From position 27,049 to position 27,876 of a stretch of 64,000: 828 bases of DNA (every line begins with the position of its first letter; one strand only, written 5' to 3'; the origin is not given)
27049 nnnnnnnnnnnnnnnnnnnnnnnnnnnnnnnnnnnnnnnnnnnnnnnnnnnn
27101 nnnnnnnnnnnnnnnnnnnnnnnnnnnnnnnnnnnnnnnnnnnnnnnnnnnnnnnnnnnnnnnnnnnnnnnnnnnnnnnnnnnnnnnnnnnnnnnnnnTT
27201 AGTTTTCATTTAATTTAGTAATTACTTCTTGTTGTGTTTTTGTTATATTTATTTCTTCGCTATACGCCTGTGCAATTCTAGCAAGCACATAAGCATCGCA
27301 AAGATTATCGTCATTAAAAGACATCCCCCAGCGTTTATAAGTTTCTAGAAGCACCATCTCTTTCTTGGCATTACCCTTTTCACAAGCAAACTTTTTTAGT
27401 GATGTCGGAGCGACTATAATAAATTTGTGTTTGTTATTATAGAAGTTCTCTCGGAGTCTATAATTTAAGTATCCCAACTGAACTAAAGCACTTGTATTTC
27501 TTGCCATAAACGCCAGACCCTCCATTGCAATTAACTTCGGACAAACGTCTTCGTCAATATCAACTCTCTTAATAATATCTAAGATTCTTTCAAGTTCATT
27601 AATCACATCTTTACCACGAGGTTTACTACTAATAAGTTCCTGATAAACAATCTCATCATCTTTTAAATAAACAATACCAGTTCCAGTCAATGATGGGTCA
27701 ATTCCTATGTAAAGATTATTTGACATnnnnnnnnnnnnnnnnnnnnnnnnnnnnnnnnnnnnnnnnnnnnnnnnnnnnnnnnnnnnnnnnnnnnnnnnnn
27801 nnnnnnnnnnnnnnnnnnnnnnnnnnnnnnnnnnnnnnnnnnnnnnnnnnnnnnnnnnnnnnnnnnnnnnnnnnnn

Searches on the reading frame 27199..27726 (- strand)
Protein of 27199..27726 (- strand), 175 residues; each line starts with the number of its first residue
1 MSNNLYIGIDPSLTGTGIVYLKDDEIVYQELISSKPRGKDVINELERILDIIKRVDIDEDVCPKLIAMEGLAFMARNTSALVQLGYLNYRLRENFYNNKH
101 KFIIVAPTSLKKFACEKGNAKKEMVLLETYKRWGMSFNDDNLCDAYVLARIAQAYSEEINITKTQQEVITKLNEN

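Call 25: search_protein_families(library=pfam, proteins=[window:27199-27726:-], max_evalue=0.01)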
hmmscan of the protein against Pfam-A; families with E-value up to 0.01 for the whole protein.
window:27199-27726:- (175 aa): 1 family
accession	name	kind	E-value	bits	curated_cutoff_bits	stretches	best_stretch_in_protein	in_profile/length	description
PF02075.23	RuvC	-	0.0023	18.3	22.2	1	7-125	2-119/148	Crossover junction endodeoxyribonuclease RuvC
